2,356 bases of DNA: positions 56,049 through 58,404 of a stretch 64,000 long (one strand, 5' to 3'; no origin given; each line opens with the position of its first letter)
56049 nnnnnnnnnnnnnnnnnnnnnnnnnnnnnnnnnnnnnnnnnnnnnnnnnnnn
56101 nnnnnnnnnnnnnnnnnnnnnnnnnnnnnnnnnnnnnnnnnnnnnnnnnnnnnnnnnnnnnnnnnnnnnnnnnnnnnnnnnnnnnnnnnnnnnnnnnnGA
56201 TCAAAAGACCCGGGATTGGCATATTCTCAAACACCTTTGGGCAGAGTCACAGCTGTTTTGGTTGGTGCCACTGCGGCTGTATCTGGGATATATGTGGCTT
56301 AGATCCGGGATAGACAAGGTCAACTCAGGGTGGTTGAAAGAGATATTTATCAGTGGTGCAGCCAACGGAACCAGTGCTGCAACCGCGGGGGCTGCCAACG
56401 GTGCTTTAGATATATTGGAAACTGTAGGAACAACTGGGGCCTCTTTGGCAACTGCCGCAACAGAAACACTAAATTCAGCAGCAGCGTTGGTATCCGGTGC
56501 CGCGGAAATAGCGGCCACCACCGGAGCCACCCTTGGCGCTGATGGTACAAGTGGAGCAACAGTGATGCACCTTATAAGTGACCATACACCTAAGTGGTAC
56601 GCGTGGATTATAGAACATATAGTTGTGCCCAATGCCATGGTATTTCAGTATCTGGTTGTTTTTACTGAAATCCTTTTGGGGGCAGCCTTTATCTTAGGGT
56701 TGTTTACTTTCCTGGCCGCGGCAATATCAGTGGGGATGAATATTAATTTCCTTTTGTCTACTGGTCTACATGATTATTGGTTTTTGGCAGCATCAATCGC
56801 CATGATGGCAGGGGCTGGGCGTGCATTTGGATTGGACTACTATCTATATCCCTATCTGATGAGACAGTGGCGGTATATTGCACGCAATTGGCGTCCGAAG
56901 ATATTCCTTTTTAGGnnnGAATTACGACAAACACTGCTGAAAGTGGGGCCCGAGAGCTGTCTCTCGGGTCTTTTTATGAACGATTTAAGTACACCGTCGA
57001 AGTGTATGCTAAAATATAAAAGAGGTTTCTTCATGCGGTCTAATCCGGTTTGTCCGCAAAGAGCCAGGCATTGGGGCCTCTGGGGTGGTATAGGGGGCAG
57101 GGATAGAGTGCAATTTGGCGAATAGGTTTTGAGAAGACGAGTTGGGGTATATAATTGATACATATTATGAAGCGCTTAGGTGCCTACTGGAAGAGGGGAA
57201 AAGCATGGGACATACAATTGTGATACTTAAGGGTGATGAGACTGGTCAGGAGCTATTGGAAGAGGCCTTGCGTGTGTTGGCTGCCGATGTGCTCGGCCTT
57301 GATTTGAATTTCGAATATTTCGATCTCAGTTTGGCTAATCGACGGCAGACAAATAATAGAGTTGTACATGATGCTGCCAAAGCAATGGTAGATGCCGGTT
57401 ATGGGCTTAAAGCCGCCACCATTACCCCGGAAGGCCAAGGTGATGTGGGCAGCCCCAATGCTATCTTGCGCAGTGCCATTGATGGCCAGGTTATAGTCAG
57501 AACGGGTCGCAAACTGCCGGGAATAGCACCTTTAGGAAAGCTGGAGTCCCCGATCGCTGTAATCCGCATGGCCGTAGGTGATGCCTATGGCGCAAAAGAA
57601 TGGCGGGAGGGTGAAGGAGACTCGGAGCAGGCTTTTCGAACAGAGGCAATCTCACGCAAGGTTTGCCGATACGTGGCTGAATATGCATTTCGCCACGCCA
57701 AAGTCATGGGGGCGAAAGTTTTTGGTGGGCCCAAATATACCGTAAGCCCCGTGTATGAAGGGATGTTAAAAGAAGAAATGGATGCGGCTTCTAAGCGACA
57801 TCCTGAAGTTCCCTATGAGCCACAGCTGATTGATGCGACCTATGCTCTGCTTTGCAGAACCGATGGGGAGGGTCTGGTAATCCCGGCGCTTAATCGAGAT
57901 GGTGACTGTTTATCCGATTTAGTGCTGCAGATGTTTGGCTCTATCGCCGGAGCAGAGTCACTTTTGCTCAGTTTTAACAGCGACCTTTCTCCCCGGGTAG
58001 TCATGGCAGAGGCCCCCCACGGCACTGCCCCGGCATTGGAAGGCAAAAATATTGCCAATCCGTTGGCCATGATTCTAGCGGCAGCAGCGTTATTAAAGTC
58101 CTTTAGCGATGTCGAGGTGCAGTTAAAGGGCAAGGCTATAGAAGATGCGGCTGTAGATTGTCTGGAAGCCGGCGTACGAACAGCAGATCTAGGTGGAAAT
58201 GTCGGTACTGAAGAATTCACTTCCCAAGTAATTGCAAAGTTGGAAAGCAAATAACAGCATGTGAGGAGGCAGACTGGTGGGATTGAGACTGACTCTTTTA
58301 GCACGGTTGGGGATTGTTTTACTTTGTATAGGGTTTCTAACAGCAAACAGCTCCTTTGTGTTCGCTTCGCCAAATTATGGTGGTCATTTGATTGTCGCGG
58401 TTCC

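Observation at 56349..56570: ApbE-type flavinylation motifs in a predicted extracytoplasmic loop of an NDH-2::DoxX-like fusion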

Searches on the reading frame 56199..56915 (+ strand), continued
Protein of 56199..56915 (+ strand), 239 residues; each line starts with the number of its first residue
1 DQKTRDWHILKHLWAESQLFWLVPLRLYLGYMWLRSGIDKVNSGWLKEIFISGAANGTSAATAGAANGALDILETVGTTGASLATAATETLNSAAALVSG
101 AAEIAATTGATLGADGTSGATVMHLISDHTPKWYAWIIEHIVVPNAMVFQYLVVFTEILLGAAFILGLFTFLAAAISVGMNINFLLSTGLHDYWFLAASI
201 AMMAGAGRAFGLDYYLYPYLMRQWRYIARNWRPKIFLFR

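Call 65: fold_search(model_id=the predicted structure, library=pdb)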
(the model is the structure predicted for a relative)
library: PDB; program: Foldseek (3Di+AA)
matches with E <= 10: 33; with E <= 0.001: 0
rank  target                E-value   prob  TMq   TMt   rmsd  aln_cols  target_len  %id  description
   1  8hmv_A                3.6e+00  0.03  0.13  0.10  18.6       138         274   12  Structure of GPR21-Gs complex (released 2023-03-01)
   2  9bux_A                3.8e+00  0.47  0.46  0.14   4.1       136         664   13  Structure of GGCX-BGP-menaquinone-4 epoxide complex (released 2025-01-29)
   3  8x16_R                4.0e+00  0.03  0.15  0.10  16.7       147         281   11  Cryo-EM structure of adenosine receptor A3AR bound to CF101 (released 2024-04-24)
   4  8ikh_R                4.4e+00  0.02  0.15  0.10  20.8       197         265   11  Cryo-EM structure of human receptor with G proteins (released 2024-06-05)
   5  6d9h_R                5.3e+00  0.04  0.20  0.13  16.9       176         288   10  Cryo-EM structure of the human adenosine A1 receptor-Gi2-protein complex bound to its endogenous agonist (released 2018-06-20)
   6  8gne                  5.6e+00  0.02  0.17  0.09  17.9       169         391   12  Crystal structure of human adenosine A2A receptor in complex with an insurmountable inverse agonist, KW-6356. (released 2023-03-22)
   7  1xk2_A                5.9e+00  0.03  0.17  0.14  15.2       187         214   14  NADPH- and Ascorbate-Supported Heme Oxygenase Reactions are Distinct. Regiospecificity of Heme Cleavage by the R183E M (released 2004-11-09)
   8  5k2c                  5.9e+00  0.03  0.17  0.09  18.3       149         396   12  1.9 angstrom A2a adenosine receptor structure with sulfur SAD phasing and phase extension using XFEL data (released 2016-09-21)
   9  9h2x                  5.9e+00  0.02  0.16  0.09  18.0       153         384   11  Crystal structure of stabilized A2A adenosine receptor A2AR-StaR2-bRIL in complex with compound 7, a novel nanomolar A2A (released 2025-06-18)
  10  9bur_A                6.5e+00  0.30  0.45  0.14   5.4       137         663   12  Structure of GGCX-BGP complex (released 2025-01-29)
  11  9bum_A                6.8e+00  0.21  0.44  0.16   6.3       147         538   12  Structure of gamma-glutamyl carboxylase (GGCX) (released 2025-01-29)
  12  4n4y_A                6.8e+00  0.05  0.23  0.10  12.2       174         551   16  Structure of Recombinant Cytochrome ba3 Oxidase mutant G232V from Thermus thermophilus (released 2014-10-08)
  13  6jzh                  6.8e+00  0.03  0.19  0.11  18.6       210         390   14  Structure of human A2A adenosine receptor in complex with ZM241385 obtained from SFX experiments under atmospheric press (released 2019-10-30)
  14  5om1                  6.8e+00  0.02  0.17  0.09  18.4       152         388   12  Structure of the A2A-StaR2-bRIL562-Compound 4e complex at 2.1A obtained from in meso soaking experiments (1 hour soak). (released 2018-01-17)
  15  3d31_C                6.8e+00  0.02  0.17  0.13  18.2       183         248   14  ModBC from Methanosarcina acetivorans (released 2008-06-10)
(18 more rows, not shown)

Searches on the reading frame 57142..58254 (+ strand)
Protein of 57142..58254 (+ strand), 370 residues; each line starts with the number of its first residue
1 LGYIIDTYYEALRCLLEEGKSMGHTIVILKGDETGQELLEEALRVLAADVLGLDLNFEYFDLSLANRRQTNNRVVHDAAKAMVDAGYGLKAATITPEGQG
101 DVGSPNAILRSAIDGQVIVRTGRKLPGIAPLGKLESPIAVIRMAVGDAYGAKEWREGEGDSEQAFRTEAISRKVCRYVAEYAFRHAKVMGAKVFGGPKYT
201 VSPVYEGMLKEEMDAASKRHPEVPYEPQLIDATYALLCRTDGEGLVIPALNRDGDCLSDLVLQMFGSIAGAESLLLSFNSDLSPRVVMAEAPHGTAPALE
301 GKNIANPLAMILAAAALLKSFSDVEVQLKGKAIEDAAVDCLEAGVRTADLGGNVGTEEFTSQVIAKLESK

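Call 4: search_protein_families(library=pfam, proteins=[window:57142-58254:+], max_evalue=0.01)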
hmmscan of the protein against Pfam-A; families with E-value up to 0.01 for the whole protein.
window:57142-58254:+ (370 aa): 1 family
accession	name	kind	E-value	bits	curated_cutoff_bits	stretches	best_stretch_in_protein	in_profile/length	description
PF00180.25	Iso_dh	-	9.9e-47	160.3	27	1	25-363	1-348/348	Isocitrate/isopropylmalate dehydrogenase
